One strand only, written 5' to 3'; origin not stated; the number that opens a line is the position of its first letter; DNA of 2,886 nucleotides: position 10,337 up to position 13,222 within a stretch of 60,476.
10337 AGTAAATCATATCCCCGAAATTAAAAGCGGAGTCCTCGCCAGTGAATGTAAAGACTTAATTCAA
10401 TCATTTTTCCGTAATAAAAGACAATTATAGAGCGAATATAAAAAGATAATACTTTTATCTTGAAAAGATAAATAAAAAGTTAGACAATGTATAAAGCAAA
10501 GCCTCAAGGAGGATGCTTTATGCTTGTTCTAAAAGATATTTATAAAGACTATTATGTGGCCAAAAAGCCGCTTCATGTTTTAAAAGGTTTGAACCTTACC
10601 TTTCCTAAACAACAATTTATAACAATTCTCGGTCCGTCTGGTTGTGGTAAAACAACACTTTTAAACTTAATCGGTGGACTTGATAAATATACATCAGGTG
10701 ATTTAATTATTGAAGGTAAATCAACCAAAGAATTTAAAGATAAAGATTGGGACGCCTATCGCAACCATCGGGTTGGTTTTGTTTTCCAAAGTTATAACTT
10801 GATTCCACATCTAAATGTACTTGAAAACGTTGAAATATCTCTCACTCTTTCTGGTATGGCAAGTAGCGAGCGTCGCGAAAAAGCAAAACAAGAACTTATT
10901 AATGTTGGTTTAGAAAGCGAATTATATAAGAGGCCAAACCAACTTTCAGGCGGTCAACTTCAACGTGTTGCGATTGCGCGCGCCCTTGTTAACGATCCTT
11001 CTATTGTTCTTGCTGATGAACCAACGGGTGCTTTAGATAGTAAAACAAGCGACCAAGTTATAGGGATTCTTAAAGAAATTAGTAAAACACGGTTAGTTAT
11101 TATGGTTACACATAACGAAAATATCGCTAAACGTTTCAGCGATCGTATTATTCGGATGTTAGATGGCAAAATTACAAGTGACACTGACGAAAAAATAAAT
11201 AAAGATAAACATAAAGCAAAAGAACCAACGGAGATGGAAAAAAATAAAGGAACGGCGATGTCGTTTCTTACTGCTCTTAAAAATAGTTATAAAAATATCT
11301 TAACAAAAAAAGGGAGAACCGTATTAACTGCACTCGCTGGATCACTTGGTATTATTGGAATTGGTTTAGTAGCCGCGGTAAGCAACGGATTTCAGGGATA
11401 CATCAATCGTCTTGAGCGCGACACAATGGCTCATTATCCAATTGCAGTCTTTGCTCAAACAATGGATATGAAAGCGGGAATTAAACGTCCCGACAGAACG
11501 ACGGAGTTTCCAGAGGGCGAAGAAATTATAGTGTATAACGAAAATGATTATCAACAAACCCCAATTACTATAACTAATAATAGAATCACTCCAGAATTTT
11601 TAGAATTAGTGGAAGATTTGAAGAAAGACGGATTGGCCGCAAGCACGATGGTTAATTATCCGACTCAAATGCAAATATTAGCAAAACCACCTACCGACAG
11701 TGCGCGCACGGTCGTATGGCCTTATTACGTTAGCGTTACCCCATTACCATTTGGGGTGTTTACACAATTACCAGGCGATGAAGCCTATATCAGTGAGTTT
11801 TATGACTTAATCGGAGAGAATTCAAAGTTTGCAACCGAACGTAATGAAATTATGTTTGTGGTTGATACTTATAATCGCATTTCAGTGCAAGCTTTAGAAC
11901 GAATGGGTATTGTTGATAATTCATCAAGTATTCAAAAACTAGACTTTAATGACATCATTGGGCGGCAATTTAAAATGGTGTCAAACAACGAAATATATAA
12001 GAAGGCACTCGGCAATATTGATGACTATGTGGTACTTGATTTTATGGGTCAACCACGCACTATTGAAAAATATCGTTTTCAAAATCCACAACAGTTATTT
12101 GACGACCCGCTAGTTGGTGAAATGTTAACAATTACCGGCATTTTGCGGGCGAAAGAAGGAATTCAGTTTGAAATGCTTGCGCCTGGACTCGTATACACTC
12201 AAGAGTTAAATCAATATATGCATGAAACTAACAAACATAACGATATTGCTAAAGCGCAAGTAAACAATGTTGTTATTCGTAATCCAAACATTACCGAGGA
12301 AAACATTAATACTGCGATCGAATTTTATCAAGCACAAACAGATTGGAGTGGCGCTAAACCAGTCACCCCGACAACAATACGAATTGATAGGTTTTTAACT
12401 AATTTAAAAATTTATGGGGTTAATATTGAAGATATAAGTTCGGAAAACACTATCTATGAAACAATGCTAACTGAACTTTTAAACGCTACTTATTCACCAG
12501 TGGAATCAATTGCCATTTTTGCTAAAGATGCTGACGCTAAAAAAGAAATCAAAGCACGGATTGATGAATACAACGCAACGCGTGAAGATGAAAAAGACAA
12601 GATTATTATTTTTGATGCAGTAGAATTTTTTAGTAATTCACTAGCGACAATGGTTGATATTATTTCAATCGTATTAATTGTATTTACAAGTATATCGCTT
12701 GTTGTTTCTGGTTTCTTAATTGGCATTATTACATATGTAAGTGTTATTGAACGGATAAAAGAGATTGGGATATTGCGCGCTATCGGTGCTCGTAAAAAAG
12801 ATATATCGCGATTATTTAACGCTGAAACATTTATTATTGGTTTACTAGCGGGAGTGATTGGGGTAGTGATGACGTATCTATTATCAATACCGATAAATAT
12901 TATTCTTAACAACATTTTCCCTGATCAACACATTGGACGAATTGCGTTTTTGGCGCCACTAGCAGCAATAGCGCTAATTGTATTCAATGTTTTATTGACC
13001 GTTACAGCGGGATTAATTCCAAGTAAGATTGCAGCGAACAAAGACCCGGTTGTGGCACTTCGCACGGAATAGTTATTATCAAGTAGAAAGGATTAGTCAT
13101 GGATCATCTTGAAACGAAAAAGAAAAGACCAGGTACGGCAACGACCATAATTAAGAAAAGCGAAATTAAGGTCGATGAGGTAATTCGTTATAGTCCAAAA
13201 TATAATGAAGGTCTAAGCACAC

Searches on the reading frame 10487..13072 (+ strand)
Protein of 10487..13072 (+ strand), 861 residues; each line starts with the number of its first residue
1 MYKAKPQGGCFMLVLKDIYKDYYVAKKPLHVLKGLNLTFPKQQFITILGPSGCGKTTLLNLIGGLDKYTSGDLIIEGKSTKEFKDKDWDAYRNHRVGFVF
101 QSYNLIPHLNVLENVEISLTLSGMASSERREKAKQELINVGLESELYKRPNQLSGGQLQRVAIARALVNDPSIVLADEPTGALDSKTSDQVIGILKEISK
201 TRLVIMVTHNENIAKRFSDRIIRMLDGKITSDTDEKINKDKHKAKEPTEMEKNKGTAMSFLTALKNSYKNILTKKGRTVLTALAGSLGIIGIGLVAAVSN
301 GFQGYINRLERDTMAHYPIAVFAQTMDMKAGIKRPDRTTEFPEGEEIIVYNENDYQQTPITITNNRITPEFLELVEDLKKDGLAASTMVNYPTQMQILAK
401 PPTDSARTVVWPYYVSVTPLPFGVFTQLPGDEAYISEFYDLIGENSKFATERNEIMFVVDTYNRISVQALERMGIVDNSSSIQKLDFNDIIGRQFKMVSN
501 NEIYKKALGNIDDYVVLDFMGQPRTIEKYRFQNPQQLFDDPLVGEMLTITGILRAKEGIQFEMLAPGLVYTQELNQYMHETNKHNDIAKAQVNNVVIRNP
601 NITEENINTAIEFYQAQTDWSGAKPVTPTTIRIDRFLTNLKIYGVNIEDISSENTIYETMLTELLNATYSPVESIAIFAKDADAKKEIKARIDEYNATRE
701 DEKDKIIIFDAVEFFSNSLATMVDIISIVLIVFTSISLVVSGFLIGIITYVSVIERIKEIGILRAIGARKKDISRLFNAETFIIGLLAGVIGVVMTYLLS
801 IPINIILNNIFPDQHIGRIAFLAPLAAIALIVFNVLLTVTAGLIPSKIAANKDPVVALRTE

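Call 74: find_encoding_contigs(protein=window:10487-13072:+, flank=10000, max_places=1)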
Protein window:10487-13072:+ (861 aa): 1 contig read that carries it; 1 place shown.
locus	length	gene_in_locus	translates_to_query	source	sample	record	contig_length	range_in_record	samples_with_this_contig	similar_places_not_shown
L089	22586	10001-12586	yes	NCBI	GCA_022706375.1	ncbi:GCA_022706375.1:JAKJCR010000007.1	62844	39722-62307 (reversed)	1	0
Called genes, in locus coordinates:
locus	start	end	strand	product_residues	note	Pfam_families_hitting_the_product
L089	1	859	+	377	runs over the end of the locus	PF00712:DNA_pol3_beta, PF02767:DNA_pol3_beta_2, PF02768:DNA_pol3_beta_3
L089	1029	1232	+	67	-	PF13275:S4_2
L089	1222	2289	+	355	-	PF02463:SMC_N, PF13175:AAA_15, PF13476:AAA_23, PF13514:AAA_27 (weak), PF13304:AAA_21 (weak)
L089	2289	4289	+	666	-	PF02518:HATPase_c, PF00204:DNA_gyraseB, PF01751:Toprim, PF00986:DNA_gyraseB_C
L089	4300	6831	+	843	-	PF00521:DNA_topoisoIV, PF03989:DNA_gyraseA_C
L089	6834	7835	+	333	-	-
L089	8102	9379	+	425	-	PF02403:Seryl_tRNA_N, PF00587:tRNA-synt_2b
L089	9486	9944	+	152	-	PF00383:dCMP_cyt_deam_1, PF14437:MafB19-deam, PF14439:Bd3614-deam (weak)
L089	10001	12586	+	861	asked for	PF00005:ABC_tran, PF02463:SMC_N (weak), PF02687:FtsX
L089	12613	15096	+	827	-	PF00690:Cation_ATPase_N (faint), PF00122:E1-E2_ATPase, PF00702:Hydrolase, PF08282:Hydrolase_3 (faint)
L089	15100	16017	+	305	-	PF04227:Indigoidine_A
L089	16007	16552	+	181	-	PF14278:TetR_C_8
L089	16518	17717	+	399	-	PF00465:Fe-ADH, PF13685:Fe-ADH_2, PF25137:ADH_Fe_C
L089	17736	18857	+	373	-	-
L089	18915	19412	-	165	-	PF01741:MscL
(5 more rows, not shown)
